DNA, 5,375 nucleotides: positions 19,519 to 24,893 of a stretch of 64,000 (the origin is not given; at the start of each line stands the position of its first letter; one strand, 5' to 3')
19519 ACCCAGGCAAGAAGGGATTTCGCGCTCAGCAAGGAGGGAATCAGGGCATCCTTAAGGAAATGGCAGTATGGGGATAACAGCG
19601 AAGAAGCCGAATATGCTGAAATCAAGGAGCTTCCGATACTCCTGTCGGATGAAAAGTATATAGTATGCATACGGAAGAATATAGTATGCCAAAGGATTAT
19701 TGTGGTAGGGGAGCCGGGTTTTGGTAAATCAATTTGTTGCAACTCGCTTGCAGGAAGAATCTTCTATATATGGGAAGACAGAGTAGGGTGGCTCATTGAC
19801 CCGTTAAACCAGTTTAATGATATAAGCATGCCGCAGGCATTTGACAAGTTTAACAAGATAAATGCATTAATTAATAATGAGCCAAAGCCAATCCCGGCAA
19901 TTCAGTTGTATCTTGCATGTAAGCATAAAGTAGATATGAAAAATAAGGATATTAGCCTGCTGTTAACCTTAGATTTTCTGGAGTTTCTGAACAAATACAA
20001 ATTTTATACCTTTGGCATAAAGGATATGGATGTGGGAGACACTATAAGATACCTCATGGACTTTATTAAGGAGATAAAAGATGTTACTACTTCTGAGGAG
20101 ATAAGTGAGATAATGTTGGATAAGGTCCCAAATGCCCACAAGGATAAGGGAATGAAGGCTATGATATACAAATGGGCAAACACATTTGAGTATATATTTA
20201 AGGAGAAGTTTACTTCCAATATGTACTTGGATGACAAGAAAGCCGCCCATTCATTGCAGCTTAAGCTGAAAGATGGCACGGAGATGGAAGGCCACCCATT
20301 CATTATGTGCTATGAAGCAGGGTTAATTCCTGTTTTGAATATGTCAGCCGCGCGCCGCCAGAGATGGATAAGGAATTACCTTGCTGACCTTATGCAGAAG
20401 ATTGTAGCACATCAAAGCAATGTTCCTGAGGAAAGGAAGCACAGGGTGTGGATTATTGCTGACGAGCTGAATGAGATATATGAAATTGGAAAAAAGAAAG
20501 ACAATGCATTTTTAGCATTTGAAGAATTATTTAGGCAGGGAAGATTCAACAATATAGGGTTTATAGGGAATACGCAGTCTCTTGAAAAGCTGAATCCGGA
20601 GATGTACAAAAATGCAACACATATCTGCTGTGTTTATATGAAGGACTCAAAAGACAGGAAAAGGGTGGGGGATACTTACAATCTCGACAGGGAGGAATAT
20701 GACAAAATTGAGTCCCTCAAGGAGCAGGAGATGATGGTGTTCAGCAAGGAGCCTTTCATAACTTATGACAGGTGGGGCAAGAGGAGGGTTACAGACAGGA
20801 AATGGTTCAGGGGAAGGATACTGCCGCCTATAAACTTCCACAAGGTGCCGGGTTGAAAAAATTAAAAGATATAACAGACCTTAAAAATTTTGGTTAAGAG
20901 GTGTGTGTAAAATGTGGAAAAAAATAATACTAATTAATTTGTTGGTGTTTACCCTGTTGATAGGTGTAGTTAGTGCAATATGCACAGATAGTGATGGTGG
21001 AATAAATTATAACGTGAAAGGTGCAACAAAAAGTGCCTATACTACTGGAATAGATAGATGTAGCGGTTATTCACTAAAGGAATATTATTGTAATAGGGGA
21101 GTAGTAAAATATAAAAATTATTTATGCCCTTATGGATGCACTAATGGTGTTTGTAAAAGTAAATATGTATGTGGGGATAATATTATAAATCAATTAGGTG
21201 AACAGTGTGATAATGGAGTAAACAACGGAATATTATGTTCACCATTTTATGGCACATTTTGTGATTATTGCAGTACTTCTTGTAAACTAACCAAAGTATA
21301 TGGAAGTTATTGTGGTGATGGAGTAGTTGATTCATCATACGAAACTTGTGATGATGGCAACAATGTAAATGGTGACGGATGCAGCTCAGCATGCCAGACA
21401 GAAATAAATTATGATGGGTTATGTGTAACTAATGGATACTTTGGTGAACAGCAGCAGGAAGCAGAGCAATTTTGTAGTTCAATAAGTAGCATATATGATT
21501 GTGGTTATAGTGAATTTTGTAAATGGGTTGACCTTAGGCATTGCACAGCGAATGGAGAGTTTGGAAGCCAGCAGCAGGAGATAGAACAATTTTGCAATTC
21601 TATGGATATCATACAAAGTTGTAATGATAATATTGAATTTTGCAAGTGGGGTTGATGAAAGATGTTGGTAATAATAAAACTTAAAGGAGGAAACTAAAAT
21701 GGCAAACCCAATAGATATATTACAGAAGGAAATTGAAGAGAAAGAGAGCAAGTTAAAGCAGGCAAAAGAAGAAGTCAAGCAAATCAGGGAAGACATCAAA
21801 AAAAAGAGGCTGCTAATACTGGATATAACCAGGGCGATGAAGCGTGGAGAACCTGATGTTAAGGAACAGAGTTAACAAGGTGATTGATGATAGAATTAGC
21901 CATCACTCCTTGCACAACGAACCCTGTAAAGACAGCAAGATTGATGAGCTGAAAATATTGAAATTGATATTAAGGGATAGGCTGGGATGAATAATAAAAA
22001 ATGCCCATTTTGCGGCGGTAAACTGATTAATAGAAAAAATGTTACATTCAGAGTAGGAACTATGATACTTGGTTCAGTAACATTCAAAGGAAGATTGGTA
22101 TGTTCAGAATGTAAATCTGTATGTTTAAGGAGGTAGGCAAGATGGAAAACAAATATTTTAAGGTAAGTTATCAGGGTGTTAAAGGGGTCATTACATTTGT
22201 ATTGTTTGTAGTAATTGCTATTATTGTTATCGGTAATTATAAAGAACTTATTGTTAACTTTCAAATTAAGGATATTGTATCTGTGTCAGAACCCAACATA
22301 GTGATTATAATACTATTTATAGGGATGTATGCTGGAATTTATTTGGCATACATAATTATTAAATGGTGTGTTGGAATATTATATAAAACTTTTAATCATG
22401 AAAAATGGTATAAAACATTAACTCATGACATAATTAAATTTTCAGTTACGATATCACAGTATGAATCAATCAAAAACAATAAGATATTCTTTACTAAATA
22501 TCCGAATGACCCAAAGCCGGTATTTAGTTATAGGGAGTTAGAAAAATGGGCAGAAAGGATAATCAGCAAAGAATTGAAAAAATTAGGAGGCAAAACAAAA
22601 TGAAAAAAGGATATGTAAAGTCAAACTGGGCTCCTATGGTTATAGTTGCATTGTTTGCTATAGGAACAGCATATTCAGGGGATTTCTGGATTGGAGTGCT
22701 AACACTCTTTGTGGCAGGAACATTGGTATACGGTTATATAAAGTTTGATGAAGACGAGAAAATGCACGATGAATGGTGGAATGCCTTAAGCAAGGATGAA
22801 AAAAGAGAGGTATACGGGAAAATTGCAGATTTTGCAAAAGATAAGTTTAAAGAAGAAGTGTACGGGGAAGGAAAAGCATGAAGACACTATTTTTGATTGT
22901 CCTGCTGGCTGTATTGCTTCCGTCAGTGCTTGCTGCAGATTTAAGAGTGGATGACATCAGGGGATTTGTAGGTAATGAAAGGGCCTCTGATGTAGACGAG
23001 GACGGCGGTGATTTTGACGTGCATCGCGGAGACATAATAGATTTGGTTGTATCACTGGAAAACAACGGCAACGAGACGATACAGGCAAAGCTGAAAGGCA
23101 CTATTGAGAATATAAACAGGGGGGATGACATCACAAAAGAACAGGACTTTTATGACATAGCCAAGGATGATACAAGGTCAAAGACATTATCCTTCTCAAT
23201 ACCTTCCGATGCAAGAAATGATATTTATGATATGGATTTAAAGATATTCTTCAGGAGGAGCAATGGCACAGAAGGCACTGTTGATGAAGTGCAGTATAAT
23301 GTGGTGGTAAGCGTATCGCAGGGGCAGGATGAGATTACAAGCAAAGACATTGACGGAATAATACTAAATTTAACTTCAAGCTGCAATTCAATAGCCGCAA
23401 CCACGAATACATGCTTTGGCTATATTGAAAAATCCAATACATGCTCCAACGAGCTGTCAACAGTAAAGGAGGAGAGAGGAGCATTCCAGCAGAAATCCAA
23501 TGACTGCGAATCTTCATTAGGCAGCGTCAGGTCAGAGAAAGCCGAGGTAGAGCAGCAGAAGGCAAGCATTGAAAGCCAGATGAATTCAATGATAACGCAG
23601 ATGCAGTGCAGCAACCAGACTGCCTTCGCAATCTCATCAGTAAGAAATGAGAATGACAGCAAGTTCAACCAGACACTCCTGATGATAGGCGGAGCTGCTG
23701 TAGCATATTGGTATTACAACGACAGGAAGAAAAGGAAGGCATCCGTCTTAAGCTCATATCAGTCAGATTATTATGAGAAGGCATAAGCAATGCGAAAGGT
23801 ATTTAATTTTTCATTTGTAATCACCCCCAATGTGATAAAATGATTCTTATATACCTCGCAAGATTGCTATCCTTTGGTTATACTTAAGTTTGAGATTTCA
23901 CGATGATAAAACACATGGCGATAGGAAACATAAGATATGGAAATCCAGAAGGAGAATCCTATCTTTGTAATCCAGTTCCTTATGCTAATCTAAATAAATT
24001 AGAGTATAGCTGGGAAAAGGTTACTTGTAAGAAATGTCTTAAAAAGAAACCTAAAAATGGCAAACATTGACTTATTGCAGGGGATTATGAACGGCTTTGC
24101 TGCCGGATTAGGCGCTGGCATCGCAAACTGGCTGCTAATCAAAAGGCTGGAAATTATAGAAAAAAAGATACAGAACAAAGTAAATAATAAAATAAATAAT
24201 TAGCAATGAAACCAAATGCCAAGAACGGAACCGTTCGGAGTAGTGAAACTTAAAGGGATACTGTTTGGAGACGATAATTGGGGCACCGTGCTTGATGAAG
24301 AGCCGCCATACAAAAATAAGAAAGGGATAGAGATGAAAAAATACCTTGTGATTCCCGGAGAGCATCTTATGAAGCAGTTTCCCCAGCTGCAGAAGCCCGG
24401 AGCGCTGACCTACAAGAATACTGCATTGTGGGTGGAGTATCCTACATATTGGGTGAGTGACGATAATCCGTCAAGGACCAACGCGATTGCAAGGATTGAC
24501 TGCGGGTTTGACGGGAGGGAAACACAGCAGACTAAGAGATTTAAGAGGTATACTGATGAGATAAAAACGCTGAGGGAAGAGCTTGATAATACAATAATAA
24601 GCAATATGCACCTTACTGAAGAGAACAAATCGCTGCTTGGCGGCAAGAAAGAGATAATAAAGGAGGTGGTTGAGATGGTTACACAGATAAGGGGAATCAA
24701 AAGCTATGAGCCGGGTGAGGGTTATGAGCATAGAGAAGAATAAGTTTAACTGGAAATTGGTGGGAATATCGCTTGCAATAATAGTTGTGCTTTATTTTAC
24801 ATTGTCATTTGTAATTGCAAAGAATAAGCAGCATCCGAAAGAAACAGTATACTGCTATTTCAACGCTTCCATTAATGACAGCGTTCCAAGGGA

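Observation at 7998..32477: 24-kb co-directional block of Cys-rich secreted, lipo- and membrane proteins with a HerA/FtsK/VirB4-type ATPase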

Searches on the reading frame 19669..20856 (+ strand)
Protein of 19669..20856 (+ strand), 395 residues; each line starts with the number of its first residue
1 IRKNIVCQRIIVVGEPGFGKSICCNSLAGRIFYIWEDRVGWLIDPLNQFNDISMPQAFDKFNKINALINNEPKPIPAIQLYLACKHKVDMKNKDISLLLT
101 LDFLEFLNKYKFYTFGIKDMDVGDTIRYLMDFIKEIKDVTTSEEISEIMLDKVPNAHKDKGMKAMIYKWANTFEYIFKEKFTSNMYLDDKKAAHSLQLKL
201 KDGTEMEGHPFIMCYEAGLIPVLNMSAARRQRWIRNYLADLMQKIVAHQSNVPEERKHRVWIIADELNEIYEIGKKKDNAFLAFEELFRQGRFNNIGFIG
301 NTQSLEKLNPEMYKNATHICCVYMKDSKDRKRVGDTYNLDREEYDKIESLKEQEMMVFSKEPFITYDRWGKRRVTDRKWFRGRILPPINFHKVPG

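Call 67: search_dna_similar(query=window:19669-20856:+, collection=phages, mode=protein, max_evalue=10, max_rows=15)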
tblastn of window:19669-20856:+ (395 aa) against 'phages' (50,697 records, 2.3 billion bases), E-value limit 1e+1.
No match.

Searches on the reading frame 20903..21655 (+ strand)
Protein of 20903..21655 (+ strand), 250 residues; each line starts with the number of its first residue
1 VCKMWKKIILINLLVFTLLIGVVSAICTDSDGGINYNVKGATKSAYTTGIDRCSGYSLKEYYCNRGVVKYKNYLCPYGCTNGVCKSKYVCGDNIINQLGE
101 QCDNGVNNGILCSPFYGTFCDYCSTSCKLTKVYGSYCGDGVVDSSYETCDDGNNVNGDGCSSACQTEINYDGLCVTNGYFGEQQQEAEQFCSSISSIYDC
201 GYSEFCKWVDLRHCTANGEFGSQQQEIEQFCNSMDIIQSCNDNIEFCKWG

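Call 4: search_protein_families(library=pfam, proteins=[window:20903-21655:+], max_evalue=0.01)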
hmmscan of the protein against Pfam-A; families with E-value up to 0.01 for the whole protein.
window:20903-21655:+ (250 aa): 1 family
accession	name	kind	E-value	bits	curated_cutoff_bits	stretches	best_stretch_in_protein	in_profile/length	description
PF13948.11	DUF4215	-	2.1e-05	25.1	27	1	125-165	15-47/47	Domain of unknown function (DUF4215)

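Call 64: search_protein_families(library=ncbifam, proteins=[window:20903-21655:+], max_evalue=1)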
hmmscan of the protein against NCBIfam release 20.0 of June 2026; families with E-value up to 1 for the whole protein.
window:20903-21655:+ (250 aa): 1 family
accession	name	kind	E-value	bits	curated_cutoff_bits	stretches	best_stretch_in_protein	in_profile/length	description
TIGR02232.1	myxo_disulf_rpt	repeat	3.2e-13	49.2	20.8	2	135-170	2-36/38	cysteine-rich acidic repeat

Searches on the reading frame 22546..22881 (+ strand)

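Call 98: search_protein_families(library=phrogs, proteins=[window:22546-22881:+], max_evalue=0.1)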
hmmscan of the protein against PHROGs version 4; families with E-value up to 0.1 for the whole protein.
window:22546-22881:+ (111 aa): 2 families
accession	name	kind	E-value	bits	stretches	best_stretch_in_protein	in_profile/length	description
phrog_14105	-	unknown function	0.00024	21.3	1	61-103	232-273/297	-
phrog_13823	-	unknown function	0.038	15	1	64-95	14-45/56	-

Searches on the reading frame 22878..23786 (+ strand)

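Call 6: search_protein_families(library=phrogs, proteins=[window:22878-23786:+], max_evalue=0.01)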
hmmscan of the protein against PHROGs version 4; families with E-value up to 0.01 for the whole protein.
window:22878-23786:+ (302 aa): 0 families

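Call 29: search_protein_families(library=pfam, proteins=[window:22878-23786:+], max_evalue=0.01)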
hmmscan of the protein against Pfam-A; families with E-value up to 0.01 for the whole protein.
window:22878-23786:+ (302 aa): 0 families

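Call 64: search_protein_families(library=ncbifam, proteins=[window:22878-23786:+], max_evalue=1)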
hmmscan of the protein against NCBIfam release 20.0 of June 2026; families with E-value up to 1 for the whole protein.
window:22878-23786:+ (302 aa): 8 families
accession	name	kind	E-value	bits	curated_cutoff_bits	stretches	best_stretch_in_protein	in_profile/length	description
TIGR02168.1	SMC_prok_B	equivalog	0.0015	16.3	567.35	1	184-265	351-432/1181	chromosome segregation protein SMC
TIGR04211.1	SH3_and_anchor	equivalog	0.011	15.3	65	1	182-261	57-136/198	TIGR04211 family SH3 domain-containing protein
TIGR00852.1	pts-Glc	subfamily_domain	0.019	14.3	291.1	1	224-287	174-237/290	maltose/glucose-specific PTS transporter subunit IIC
NF007260.0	PRK09710.1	equivalog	0.026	15.2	113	1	189-227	12-50/64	type I toxin-antitoxin system endodeoxyribonuclease toxin RalR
TIGR01843.1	type_I_hlyD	subfamily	0.03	13.3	208.65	1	191-253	122-184/422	HlyD family type I secretion periplasmic adaptor subunit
TIGR02894.1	DNA_bind_RsfA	subfamily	0.044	13.9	126.45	1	175-247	81-153/161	RsfA family transcriptional regulator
NF038218.1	IcmG_DotF_IVB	equivalog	0.064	12.9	200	1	190-254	109-173/266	type IVB secretion system protein IcmG/DotF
TIGR03090.1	SASP_tlp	equivalog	0.51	10.9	72.9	0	63-102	8-48/70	small acid-soluble spore protein Tlp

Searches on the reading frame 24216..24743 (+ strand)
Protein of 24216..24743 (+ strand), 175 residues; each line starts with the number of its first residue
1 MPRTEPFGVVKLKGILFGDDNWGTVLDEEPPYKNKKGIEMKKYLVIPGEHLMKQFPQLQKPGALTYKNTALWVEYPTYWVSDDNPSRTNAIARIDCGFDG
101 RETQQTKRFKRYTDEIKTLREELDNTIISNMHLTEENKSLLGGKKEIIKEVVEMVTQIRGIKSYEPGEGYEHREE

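Call 29: search_protein_families(library=pfam, proteins=[window:24216-24743:+], max_evalue=0.01)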
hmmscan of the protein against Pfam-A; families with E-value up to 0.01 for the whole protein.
window:24216-24743:+ (175 aa): 0 families

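Call 45: search_protein_families(library=phrogs, proteins=[window:24216-24743:+], max_evalue=0.01)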
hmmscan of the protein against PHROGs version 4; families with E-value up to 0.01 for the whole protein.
window:24216-24743:+ (175 aa): 0 families

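Call 62: search_solved_structures(query=A4, max_evalue=10)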
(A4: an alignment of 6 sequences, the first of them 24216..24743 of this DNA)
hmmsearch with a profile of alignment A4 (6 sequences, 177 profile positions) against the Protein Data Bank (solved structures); distinct sequences matched with E-value up to 10: 21.
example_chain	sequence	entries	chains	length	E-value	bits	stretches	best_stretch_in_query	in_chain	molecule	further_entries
9r1o_A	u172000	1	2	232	0.00018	24.5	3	109-160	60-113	sc-apCC-6-DPH-NR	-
9mmx_C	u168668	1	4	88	0.013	18.5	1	103-174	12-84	M protein, serotype 6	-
8qad_A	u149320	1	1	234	0.023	17.7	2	103-159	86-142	sc-apCC-6-LLIA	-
9kmo_A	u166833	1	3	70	0.24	14.4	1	89-151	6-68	Spike protein S2'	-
4ys6_A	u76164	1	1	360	0.27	14.2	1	122-165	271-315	Putative solute-binding component of ABC transporter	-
6egc_A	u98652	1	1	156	0.44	13.5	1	107-159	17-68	SC_2L4HC2_23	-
6dm9_A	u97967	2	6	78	0.45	13.5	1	126-164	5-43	DHD15_extended_A | DHD15_closed_A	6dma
8gjg_A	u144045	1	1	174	0.56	13.1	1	107-160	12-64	gluc_A04_0005 Binder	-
6zpm_A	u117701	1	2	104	0.93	12.4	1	107-172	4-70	Trypanosoma cruzi KKT4 117-218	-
7uv8_V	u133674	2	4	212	1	12.3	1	103-172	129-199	E3 ubiquitin-protein ligase BRE1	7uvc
5j10_A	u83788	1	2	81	1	12.3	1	132-160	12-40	peptide design 2L4HC2_24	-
7bji_A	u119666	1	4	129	1.2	12.1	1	112-153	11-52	Centrosomal protein of 135 kDa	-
6dm9_B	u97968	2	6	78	1.5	11.8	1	101-169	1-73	DHD15_extended_B | DHD15_closed_B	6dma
3he5_A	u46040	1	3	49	1.5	11.7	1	111-154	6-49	SYNZIP1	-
5j0k_A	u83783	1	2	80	1.9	11.4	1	107-159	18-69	designed protein 2L4HC2_23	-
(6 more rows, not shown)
